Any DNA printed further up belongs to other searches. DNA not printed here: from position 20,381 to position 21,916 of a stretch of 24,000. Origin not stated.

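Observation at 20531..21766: Low-GC, single-gene SIR2-family island wedged between traG and the relaxase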

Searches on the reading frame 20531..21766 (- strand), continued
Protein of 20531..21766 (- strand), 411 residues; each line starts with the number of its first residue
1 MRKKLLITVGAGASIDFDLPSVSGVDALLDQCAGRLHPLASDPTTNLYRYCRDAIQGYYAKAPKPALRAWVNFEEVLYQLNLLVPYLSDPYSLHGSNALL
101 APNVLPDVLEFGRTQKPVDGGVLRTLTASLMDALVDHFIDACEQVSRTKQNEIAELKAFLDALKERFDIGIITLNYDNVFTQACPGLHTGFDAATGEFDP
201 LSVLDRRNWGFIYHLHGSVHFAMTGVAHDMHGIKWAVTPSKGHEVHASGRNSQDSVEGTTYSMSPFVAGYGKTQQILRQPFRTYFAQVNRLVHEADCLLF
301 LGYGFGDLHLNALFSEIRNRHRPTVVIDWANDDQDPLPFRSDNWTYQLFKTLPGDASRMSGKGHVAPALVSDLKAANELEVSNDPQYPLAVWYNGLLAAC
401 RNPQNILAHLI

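Call 17: find_encoding_contigs(protein=P0002, flank=8000, max_places=4)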
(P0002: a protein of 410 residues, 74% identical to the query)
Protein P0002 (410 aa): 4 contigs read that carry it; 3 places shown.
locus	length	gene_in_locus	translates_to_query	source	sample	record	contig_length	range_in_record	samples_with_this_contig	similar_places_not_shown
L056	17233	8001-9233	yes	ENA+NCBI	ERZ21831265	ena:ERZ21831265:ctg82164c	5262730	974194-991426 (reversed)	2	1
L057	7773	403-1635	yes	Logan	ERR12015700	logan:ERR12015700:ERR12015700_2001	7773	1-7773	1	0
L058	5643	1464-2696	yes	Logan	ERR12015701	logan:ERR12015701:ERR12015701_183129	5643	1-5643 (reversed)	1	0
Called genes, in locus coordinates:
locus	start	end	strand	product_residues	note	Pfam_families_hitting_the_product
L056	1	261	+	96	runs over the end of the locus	PF01381:HTH_3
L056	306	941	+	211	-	-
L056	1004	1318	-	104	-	PF05284:DUF736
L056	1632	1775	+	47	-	-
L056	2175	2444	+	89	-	-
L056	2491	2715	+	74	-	-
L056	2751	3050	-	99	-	-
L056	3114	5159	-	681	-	PF02195:ParB_N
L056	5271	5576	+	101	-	PF01527:HTH_Tnp_1, PF13518:HTH_28 (weak)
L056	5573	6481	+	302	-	PF13276:HTH_21, PF00665:rve, PF13683:rve_3, PF13333:rve_2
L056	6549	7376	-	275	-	PF06067:DUF932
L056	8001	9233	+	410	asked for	PF13289:SIR2_2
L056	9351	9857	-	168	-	PF04002:RadC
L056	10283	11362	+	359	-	-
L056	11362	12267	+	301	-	-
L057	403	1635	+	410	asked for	PF13289:SIR2_2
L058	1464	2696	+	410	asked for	PF13289:SIR2_2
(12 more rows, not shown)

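Call 18: find_encoding_contigs(protein=P0016, flank=8000, max_places=2)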
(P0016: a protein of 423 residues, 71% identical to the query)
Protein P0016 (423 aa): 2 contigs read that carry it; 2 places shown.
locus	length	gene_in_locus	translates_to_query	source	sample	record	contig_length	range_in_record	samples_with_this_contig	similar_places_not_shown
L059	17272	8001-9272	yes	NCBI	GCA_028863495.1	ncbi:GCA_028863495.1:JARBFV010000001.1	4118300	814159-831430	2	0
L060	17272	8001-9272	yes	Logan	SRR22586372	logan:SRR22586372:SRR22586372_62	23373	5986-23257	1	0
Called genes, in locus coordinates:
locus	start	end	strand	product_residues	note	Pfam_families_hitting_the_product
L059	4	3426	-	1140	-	PF02463:SMC_N (faint), PF13476:AAA_23, PF13555:AAA_29, PF13558:SbcC_Walker_B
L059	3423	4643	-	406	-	PF00149:Metallophos, PF12320:SbcD_C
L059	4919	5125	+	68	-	PF13560:HTH_31, PF01381:HTH_3 (weak)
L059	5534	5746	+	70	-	-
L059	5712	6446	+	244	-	PF28197:Retron_Ec48_antiviral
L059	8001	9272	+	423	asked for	PF13289:SIR2_2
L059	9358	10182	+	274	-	-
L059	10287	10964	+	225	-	-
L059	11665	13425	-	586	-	PF24389:ORC-CDC6-like (weak), PF13240:Zn_Ribbon_1 (faint)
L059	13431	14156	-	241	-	-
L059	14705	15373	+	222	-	-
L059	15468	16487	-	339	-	PF08378:NERD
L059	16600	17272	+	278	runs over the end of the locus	-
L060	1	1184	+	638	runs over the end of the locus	PF00005:ABC_tran, PF02367:TsaE (faint), PF02463:SMC_N (faint), PF03193:RsgA_GTPase (faint), PF13191:AAA_16 (faint), PF12848:ABC_tran_Xtn, PF00005:ABC_tran, PF16326:ABC_tran_CTD, +5 more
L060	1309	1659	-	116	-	-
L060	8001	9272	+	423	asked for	PF13289:SIR2_2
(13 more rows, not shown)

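Call 19: find_encoding_contigs(protein=P0014, flank=8000, max_places=2)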
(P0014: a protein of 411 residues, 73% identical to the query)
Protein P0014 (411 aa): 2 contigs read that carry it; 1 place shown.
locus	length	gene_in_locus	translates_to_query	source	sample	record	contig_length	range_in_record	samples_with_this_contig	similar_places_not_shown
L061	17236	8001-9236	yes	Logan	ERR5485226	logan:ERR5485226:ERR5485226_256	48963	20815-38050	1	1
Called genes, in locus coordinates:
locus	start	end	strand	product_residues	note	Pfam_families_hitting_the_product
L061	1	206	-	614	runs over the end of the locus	PF07514:TraI_2, PF07515:TraI_2_C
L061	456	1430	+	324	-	PF01636:APH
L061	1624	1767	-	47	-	-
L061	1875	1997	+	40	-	-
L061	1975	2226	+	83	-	PF02604:PhdYeFM_antitox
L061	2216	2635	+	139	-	PF13470:PIN_3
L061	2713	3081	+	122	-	PF12553:DUF3742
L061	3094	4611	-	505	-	PF07916:TraG_N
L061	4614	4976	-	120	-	-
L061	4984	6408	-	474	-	-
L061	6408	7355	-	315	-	PF06834:TraU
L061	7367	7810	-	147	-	PF07511:DUF1525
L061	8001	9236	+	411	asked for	PF13289:SIR2_2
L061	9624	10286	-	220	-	-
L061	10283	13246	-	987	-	PF02384:N6_Mtase, PF20473:MmeI_Mtase, PF07669:Eco57I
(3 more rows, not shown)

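Call 20: find_encoding_contigs(protein=P0118, flank=8000, max_places=4)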
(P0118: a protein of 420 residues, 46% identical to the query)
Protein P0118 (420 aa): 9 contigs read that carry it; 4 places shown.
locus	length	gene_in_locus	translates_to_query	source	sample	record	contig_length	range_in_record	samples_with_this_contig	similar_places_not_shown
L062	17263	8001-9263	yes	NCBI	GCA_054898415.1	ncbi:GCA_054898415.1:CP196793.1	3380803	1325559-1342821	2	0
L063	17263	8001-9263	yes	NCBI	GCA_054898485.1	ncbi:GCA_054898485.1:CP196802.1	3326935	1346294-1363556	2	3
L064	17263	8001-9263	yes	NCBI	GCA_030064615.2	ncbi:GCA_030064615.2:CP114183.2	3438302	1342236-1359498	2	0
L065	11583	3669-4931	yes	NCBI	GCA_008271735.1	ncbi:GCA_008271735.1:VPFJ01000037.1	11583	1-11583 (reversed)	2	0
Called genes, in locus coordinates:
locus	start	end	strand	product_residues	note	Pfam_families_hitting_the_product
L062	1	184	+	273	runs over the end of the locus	-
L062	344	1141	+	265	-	PF18863:AbiJ_NTD4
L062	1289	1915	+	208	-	PF01810:LysE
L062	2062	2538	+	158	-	PF13302:Acetyltransf_3, PF13420:Acetyltransf_4 (weak), PF00583:Acetyltransf_1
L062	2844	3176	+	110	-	-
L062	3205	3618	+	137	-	-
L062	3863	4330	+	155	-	PF00313:CSD, PF05901:Excalibur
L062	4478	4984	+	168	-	-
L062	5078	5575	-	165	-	-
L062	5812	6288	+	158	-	PF13302:Acetyltransf_3, PF00583:Acetyltransf_1, PF13673:Acetyltransf_10, PF13508:Acetyltransf_7, PF14542:Acetyltransf_CG (weak), PF08445:FR47 (weak)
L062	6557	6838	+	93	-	PF10990:DUF2809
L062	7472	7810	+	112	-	-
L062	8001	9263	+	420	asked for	PF13289:SIR2_2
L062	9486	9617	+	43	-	-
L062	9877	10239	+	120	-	PF11042:DUF2750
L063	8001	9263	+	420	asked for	PF13289:SIR2_2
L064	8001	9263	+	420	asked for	PF13289:SIR2_2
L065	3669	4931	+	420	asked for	PF13289:SIR2_2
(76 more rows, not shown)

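Call 21: search_solved_structures(query=A1, max_evalue=1, show_alignments=2)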
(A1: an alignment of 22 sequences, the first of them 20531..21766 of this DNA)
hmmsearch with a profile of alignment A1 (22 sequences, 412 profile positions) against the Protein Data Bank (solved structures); distinct sequences matched with E-value up to 1: 8.
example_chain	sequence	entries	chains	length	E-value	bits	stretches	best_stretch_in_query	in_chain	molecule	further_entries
8w9l_A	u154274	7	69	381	3.9e-10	42.4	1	117-239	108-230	SIR2-like domain-containing protein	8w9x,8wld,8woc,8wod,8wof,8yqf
8zsi_E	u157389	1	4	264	0.025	16.7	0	3-30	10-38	Sir2 family NAD-dependent protein deacetylase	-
8zsf_D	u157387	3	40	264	0.025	16.7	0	3-30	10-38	Sir2 family NAD-dependent protein deacetylase | KomC, SIR2 domain protein, NADase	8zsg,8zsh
9xvc_H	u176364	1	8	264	0.025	16.7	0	3-30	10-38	KomC(H146N), a SIR2-domain NADase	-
8j4u_A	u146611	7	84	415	0.073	15.1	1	103-328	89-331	SIR2-like domain-containing protein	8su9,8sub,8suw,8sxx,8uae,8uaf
5jed_A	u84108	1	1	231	0.38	12.8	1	130-176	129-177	DNA repair and recombination protein RadA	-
5kdd_A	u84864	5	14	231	0.38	12.8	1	130-176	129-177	DNA repair and recombination protein RadA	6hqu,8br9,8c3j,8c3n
5lb4_A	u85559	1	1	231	0.49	12.4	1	130-176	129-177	DNA repair and recombination protein RadA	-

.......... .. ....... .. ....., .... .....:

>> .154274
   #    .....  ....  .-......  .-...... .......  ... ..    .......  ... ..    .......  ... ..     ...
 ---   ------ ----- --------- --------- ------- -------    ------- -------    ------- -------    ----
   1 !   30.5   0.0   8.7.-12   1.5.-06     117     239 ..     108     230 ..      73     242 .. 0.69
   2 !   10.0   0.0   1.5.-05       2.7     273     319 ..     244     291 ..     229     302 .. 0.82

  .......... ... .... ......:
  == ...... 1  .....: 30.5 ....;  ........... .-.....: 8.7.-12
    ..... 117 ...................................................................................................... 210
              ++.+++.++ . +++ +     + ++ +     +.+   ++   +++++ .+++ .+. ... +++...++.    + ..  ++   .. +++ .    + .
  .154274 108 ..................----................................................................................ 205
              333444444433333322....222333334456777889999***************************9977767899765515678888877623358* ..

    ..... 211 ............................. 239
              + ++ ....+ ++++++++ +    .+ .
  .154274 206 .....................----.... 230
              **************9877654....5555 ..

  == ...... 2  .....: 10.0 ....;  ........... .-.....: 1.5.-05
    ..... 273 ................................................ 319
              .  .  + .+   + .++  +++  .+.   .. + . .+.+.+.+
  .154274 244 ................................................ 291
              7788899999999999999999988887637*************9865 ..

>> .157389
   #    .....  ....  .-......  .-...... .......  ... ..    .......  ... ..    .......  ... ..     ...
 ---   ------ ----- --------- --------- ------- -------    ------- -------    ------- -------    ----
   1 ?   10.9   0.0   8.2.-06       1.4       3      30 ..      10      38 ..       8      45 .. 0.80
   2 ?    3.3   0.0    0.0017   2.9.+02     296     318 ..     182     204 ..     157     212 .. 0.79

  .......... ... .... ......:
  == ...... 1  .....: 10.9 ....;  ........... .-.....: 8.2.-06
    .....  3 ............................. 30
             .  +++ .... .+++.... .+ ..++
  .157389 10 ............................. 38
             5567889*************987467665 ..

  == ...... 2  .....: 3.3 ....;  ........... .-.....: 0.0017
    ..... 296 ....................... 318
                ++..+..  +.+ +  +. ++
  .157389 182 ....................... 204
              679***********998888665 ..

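Call 27: search_protein_families(library=pfam, proteins=[L001:6612-7661:+, L001:9435-9977:-, L002:6867-7820:+, L002:9362-9856:-, L003:642-1151:+, L003:2453-3049:+, L005:7452-7802:+, L005:9476-10678:-, L006:6621-7883:+, L006:9694-10107:-], max_evalue=0.001)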
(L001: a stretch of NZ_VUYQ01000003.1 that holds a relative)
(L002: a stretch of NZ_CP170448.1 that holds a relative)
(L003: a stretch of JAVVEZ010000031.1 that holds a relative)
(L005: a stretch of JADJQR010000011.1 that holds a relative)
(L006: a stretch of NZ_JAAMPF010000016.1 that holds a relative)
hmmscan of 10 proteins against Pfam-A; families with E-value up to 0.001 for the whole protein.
L001:6612-7661:+ (349 aa): 0 families

L001:9435-9977:- (180 aa): 0 families

L002:6867-7820:+ (317 aa): 0 families

L002:9362-9856:- (164 aa): 1 family
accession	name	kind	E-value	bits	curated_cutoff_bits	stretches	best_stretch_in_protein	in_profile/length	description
PF04002.20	RadC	-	1.1e-39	135.6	22.1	1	48-164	1-117/121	RadC-like JAB domain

L003:642-1151:+ (169 aa): 0 families

L003:2453-3049:+ (198 aa): 0 families

L005:7452-7802:+ (116 aa): 0 families

L005:9476-10678:- (400 aa): 0 families

L006:6621-7883:+ (420 aa): 1 family
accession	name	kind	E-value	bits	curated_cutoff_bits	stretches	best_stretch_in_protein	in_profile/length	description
PF00589.27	Phage_integrase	-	1.9e-09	37.9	27.1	1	267-408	51-170/172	Phage integrase family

L006:9694-10107:- (137 aa): 1 family
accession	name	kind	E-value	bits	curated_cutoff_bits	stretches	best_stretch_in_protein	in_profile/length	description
PF12849.12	PBP_like_2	-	4.1e-05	23.9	27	1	15-128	87-190/267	PBP superfamily domain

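Call 28: search_protein_families(library=pfam, proteins=[L007:7222-7776:+, L007:9273-10328:-, L008:7040-7702:-, L008:9353-9634:+, L009:7344-7922:+, L009:9288-10280:+, L010:5853-7742:+, L010:9714-11084:-, L011:3987-7214:+, L011:7214-7909:+], max_evalue=0.001)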
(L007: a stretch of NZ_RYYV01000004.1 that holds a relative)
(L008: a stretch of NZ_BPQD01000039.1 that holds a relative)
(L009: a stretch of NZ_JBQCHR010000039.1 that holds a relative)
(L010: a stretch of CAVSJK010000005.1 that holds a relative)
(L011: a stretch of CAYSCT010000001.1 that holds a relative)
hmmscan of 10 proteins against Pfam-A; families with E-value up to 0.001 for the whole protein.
L007:7222-7776:+ (184 aa): 0 families

L007:9273-10328:- (351 aa): 0 families

L008:7040-7702:- (220 aa): 0 families

L008:9353-9634:+ (93 aa): 0 families

L009:7344-7922:+ (192 aa): 2 families
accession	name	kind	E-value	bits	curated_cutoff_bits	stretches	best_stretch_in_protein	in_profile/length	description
PF00440.29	TetR_N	-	4.6e-11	42.7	24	1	11-58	1-47/47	Bacterial regulatory proteins, tetR family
PF21993.1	TetR_C_13_2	-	4.2e-06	27.4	27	1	82-175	7-100/103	Transcriptional regulator LmrA/YxaF-like, C-terminal domain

L009:9288-10280:+ (330 aa): 1 family
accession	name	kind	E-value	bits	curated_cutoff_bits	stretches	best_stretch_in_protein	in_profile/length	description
PF03372.29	Exo_endo_phos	-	4.6e-30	105.4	24.5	1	76-322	1-225/225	Endonuclease/Exonuclease/phosphatase family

L010:5853-7742:+ (629 aa): 5 families
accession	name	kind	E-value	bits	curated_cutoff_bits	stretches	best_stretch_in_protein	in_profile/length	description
PF00580.27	UvrD-helicase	-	1.5e-18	67.9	23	1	26-244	14-253/271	UvrD/REP helicase N-terminal domain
PF13245.12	AAA_19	-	2.4e-13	50.8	25.1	1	26-244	12-131/134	AAA domain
PF01443.25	Viral_helicase1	-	2.8e-05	24.5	21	0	199-325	58-177/228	Viral superfamily 1 RNA helicase core domain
PF13086.12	AAA_11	-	3.2e-05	24.3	27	0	24-92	18-79/257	AAA domain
PF13361.12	UvrD_C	-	0.00094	19.1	25.6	0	533-604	296-348/350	UvrD-like helicase C-terminal domain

L010:9714-11084:- (456 aa): 0 families

L011:3987-7214:+ (1075 aa): 5 families
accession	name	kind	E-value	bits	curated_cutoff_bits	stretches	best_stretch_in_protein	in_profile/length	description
PF18766.7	SWI2_SNF2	-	5.2e-77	258.9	26.7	1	319-543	1-220/221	SWI2/SNF2 ATPase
PF04313.20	HSDR_N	-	6.8e-35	121.2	25.1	1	6-222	2-197/198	Type I restriction enzyme R protein N terminus (HSDR_N)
PF22679.2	T1R_D3-like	-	8.5e-22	78.7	27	1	643-719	74-156/158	Type I restriction enzyme subunit R domain 3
PF04851.21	ResIII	-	5.5e-19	69.1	22.5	1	315-478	3-162/164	Type III restriction enzyme, res subunit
PF11867.13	T1RH-like_C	-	4.5e-09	36.6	26.8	1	779-1041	51-301/329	Type I restriction enzyme HindI endonuclease subunit-like, C-terminal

L011:7214-7909:+ (231 aa): 3 families
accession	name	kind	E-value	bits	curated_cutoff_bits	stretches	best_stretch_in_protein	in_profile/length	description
PF01863.23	YgjP-like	-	2.7e-53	181.5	26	1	22-228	1-206/207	YgjP-like, metallopeptidase domain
PF10263.15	SprT-like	-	5.1e-06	26.7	25.6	1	157-201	24-74/108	SprT-like family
PF08325.16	WLM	-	9.1e-05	23.1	26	1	187-215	82-110/190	WLM domain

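Call 35: predict_structure(alignment_id=A1)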
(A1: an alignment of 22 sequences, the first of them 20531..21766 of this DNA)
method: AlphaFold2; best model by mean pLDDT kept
length: 411 residues; sequences in the alignment: 22
mean_pLDDT: 89.9   pTM: 0.90
mean pLDDT of the five models: 89.9, 89.6, 88.2, 87.3, 87.2
residues with pLDDT >= 90: 276; 70-90: 119; 50-70: 15; < 50: 1
segments of 3 or more residues with pLDDT < 50: none
pLDDT, mean of each block of 10 residues (from residue 1): 93 90 94 96 96 94 84 90 83 77 87 90 92 96 96 98 97 95 95 94 95 95 83 91 88 61 81 74 92 95 80 77 93 92 87 91 92 96 93 96 97 93
secondary structure, 60 per line:
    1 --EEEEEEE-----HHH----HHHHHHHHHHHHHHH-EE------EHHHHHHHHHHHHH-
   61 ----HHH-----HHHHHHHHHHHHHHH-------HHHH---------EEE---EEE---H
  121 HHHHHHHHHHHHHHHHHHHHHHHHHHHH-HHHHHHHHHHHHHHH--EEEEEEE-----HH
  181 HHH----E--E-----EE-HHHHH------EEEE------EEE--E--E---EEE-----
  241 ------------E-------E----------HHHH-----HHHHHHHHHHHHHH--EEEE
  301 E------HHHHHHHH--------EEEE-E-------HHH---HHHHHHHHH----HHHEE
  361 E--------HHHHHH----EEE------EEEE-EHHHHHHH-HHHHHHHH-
elements in order: E3-9 H22-36 H47-59 H73-87 H95-98 E108-110 E114-116 H120-148 H150-164 E167-173 H179-183 H200-204 E211-214 E221-223 E233-235 H272-275 H281-294 E297-301 H308-315 E324-327 H343-351 E359-361 H370-375 E380-382 E389-392 H395-401 H403-410

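Call 37: fold_search(model_id=the predicted structure, library=pdb)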
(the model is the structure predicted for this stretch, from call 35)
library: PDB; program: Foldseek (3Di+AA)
matches with E <= 10: 453; with E <= 0.001: 79
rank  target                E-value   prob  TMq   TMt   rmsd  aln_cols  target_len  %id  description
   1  8uae_F                2.5e-10  1.00  0.52  0.56   9.2       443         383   15  E. coli Sir2_HerA complex (12:6) with ATPgamaS (released 2023-12-27)
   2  8sub_K                8.4e-10  1.00  0.51  0.53   7.0       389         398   15  E. coli SIR2-HerA complex (dodecamer SIR2 pentamer HerA) (released 2023-12-27)
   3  8wld_J                9.4e-10  1.00  0.52  0.62   5.0       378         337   15  Cryo-EM structure of SIR2/HerA antiphage complex (released 2024-09-11)
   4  8wld_E                2.3e-09  1.00  0.50  0.59   5.9       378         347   15  Cryo-EM structure of SIR2/HerA antiphage complex (released 2024-09-11)
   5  8sub_A                3.7e-09  1.00  0.52  0.54   8.4       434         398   16  E. coli SIR2-HerA complex (dodecamer SIR2 pentamer HerA) (released 2023-12-27)
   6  8sub_I                5.3e-09  1.00  0.50  0.52   9.1       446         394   15  E. coli SIR2-HerA complex (dodecamer SIR2 pentamer HerA) (released 2023-12-27)
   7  8w9l_A                6.0e-09  1.00  0.50  0.56   5.0       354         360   16  Cryo-EM structure of PsSIR2 (released 2024-09-11)
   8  8sub_G                6.3e-09  1.00  0.50  0.53   8.6       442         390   17  E. coli SIR2-HerA complex (dodecamer SIR2 pentamer HerA) (released 2023-12-27)
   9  8wld_R                1.5e-08  1.00  0.50  0.58   5.9       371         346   14  Cryo-EM structure of SIR2/HerA antiphage complex (released 2024-09-11)
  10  8wld_P                4.0e-08  1.00  0.49  0.57   6.0       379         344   14  Cryo-EM structure of SIR2/HerA antiphage complex (released 2024-09-11)
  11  8wld_H                1.1e-07  1.00  0.48  0.57   5.9       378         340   15  Cryo-EM structure of SIR2/HerA antiphage complex (released 2024-09-11)
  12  8owz                  2.8e-05  1.00  0.38  0.51   9.1       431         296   11  Crystal structure of human Sirt2 in complex with a triazole-based SirReal (released 2023-11-15)
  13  4x3p_A                2.8e-05  1.00  0.36  0.47  12.4       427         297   12  Sirt2 in complex with a myristoyl peptide (released 2016-01-13)
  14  4x3o_A                3.1e-05  1.00  0.38  0.50   9.2       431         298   12  Sirt2 in complex with a myristoyl peptide (released 2016-01-13)
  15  6eo0_B                3.8e-05  1.00  0.31  0.44  10.0       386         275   11  Zebrafish Sirt5 in complex with stalled peptidylimidate and bicyclic intermediate of inhibitory compound 29 (released 2017-11-01)
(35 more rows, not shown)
